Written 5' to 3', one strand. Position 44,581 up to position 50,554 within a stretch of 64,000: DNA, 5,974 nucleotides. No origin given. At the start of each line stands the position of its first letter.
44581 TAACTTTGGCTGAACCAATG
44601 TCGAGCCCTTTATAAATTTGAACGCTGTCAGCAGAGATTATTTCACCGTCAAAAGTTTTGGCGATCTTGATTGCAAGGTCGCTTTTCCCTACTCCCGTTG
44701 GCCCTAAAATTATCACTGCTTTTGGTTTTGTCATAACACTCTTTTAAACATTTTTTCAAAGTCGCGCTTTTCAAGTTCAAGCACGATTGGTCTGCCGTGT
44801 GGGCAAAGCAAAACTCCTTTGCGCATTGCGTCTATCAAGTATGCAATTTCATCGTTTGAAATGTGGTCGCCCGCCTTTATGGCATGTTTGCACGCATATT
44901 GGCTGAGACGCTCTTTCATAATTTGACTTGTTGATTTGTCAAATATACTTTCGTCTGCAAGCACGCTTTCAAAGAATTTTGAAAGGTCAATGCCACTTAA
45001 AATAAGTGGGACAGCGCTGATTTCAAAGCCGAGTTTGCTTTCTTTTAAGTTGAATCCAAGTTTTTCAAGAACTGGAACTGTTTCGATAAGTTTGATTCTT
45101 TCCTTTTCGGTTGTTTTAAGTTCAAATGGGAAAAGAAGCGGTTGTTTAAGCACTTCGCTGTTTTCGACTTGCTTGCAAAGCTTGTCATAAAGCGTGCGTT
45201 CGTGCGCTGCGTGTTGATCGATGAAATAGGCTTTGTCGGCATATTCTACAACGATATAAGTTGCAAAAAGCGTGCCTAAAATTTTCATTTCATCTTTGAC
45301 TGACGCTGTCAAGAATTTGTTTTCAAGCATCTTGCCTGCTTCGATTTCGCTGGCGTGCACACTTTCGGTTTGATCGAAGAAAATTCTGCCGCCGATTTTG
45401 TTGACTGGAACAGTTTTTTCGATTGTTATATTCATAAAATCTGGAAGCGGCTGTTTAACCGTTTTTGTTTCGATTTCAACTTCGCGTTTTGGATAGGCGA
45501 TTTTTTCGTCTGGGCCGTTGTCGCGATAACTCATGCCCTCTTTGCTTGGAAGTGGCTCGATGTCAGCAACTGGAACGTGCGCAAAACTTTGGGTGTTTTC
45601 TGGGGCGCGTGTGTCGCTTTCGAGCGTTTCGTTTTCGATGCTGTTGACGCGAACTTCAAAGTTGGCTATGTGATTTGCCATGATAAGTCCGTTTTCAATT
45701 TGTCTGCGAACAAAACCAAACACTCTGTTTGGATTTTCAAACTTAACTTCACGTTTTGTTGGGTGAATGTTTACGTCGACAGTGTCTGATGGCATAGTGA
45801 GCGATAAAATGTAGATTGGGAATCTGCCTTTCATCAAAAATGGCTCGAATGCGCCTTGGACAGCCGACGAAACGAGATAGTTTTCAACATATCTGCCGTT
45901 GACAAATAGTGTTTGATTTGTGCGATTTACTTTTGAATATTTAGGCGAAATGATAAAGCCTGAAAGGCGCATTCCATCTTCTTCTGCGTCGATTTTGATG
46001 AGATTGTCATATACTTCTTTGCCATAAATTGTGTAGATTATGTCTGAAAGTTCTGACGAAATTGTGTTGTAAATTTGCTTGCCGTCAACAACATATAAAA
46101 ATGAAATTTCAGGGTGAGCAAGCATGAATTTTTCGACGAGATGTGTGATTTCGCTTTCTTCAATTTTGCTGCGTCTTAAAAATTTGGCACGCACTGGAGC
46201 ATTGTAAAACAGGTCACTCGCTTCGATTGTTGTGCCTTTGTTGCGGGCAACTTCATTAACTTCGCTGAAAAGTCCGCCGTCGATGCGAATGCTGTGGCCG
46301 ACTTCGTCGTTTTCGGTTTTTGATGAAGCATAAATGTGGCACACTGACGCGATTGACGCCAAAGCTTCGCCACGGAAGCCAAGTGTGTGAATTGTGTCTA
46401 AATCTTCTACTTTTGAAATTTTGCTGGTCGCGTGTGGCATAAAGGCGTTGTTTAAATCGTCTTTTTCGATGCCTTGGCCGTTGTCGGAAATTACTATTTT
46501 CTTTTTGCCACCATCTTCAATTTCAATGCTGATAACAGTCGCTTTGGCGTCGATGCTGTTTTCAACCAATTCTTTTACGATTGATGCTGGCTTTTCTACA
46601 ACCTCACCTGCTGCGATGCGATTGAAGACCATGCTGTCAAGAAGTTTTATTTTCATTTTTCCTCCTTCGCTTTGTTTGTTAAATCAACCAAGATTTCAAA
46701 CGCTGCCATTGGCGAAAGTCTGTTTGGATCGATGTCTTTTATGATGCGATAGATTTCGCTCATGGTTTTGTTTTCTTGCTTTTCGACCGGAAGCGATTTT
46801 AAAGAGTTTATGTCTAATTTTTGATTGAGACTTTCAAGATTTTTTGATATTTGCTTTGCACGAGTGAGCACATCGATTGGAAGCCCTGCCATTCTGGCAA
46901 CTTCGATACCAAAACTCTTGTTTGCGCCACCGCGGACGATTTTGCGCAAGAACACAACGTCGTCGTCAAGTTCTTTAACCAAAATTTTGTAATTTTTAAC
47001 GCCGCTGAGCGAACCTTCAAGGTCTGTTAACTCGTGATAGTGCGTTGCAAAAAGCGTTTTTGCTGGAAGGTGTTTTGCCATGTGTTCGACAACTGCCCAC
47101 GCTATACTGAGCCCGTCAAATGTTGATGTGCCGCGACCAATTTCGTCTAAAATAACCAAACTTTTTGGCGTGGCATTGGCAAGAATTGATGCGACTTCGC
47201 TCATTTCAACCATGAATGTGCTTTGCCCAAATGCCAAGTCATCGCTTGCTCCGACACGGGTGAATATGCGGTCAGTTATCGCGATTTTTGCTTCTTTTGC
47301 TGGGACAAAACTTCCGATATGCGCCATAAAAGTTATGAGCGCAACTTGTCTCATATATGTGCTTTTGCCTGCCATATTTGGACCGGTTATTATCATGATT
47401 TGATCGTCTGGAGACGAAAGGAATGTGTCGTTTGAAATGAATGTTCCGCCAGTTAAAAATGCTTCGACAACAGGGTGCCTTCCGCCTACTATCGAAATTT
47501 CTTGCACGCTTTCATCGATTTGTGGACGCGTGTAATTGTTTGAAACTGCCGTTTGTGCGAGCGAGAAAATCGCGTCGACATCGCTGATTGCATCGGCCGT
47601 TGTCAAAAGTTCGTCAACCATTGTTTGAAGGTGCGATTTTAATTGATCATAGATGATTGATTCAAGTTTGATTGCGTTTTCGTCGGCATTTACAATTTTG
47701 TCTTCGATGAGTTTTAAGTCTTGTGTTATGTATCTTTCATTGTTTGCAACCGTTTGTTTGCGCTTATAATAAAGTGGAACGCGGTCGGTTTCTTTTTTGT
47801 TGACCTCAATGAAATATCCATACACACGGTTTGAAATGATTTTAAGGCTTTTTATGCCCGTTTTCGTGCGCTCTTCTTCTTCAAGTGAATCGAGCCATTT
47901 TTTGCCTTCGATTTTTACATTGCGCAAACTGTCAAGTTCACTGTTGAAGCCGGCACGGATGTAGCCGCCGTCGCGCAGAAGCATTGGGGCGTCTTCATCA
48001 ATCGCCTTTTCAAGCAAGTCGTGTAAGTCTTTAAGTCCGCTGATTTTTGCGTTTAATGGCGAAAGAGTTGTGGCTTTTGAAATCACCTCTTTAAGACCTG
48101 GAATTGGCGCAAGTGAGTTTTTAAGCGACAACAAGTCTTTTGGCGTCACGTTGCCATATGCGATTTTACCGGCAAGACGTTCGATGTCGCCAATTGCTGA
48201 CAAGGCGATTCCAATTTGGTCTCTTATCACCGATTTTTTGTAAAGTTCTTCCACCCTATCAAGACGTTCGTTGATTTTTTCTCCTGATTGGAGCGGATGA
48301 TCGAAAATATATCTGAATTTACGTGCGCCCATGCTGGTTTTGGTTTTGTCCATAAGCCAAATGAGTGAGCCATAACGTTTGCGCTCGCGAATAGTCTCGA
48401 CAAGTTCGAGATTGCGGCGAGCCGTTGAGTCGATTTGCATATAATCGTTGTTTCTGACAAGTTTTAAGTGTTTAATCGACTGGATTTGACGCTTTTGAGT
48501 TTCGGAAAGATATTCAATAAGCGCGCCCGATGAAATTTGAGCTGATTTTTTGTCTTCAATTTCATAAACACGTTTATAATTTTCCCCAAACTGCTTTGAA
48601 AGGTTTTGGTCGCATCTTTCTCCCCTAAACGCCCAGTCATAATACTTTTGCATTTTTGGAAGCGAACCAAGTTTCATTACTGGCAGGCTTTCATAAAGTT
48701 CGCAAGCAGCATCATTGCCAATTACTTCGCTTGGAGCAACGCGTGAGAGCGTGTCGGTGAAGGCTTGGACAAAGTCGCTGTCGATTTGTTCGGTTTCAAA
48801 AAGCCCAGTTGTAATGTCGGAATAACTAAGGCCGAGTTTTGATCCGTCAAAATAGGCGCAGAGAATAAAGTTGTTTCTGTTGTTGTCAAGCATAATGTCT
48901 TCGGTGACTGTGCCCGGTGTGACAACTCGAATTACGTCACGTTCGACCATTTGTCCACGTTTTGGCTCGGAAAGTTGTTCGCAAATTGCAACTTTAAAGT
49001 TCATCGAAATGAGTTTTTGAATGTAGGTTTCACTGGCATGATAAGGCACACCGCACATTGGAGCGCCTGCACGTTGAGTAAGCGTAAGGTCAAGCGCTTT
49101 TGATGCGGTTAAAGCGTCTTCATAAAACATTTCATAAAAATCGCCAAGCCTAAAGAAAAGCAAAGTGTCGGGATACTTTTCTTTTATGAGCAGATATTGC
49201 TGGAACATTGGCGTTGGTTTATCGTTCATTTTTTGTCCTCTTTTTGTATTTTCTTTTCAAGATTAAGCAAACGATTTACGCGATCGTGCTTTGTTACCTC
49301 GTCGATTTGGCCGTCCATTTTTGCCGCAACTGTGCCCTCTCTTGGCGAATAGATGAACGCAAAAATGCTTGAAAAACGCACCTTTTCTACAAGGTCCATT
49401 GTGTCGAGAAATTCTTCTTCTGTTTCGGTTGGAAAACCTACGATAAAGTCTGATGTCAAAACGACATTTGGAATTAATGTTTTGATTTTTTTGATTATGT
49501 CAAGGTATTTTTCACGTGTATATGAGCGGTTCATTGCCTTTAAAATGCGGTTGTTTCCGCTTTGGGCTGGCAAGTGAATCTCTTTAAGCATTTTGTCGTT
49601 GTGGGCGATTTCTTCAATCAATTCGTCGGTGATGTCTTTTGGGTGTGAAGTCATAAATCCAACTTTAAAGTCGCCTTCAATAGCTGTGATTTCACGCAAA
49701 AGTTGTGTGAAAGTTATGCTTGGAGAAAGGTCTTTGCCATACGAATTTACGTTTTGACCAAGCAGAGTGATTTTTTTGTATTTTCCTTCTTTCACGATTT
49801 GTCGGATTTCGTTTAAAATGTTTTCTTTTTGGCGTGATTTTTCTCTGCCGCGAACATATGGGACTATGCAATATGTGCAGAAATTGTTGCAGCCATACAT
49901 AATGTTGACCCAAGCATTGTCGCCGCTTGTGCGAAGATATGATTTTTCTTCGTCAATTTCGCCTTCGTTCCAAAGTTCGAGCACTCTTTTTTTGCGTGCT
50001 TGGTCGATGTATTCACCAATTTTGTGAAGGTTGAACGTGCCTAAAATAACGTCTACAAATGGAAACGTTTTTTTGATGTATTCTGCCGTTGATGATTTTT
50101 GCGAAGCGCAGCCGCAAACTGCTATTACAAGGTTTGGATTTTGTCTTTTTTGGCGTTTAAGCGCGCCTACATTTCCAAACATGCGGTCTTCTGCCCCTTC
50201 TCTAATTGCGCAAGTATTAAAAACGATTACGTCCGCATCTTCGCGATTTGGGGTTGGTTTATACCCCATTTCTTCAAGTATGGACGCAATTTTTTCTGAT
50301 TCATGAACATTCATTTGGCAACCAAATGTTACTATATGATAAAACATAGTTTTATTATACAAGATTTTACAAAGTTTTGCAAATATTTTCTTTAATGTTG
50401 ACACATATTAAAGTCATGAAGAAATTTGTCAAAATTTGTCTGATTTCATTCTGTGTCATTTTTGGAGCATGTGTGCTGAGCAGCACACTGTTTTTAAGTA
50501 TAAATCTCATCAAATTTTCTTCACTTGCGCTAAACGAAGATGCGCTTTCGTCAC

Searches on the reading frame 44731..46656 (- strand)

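Call 82: search_protein_families(library=pfam, proteins=[window:44731-46656:-], max_evalue=0.00001)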
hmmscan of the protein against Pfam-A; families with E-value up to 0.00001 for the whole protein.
window:44731-46656:- (641 aa): 4 families
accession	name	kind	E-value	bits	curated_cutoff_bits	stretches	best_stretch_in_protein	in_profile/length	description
PF01119.25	DNA_mis_repair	-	3.8e-37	127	26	1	207-322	1-116/119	DNA mismatch repair protein, C-terminal domain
PF08676.16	MutL_C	-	2.9e-27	95.5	25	1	460-598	1-141/142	MutL C terminal dimerisation domain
PF13589.12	HATPase_c_3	-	5.9e-14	52.7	25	1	24-121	4-101/137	Histidine kinase-, DNA gyrase B-, and HSP90-like ATPase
PF02518.31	HATPase_c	-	7.4e-09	36.5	26.4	1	24-77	7-63/111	Histidine kinase-, DNA gyrase B-, and HSP90-like ATPase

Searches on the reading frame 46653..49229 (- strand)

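Call 83: search_protein_families(library=pfam, proteins=[window:46653-49229:-], max_evalue=0.00001)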
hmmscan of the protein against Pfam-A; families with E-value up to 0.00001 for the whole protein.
window:46653-49229:- (858 aa): 5 families
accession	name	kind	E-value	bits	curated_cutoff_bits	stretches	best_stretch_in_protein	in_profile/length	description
PF00488.27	MutS_V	-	1.2e-85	286.7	30.2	1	612-799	1-188/188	MutS domain V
PF05192.23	MutS_III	-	3.8e-44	151.8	34.1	1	270-558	2-194/194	MutS domain III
PF01624.25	MutS_I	-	7.6e-41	139.3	20.6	1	6-111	1-112/113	MutS domain I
PF05190.23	MutS_IV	-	2e-25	89.3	22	1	427-517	1-91/92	MutS family domain IV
PF05188.22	MutS_II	-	1.1e-15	58.7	25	1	120-252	1-132/133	MutS domain II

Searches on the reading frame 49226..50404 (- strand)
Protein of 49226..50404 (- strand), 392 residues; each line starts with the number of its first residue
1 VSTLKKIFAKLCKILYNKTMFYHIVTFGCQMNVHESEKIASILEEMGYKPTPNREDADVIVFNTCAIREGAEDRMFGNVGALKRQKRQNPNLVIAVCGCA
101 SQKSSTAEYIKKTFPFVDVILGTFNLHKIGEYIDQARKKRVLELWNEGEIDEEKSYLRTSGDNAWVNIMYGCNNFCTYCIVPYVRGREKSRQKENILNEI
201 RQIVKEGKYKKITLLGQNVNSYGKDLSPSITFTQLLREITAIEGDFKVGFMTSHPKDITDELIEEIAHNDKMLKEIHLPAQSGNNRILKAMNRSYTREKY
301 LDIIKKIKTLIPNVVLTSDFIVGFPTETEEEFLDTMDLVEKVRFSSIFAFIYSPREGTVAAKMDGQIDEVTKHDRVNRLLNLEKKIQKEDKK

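Call 83: search_protein_families(library=pfam, proteins=[window:49226-50404:-], max_evalue=0.00001)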
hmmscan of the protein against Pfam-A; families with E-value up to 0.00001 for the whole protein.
window:49226-50404:- (392 aa): 2 families
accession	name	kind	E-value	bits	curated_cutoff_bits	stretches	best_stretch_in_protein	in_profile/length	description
PF04055.27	Radical_SAM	-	2.2e-32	112.9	29.5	1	166-339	1-166/166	Radical SAM superfamily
PF00919.26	UPF0004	-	3.1e-29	101.3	27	1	22-122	2-98/98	Uncharacterized protein family UPF0004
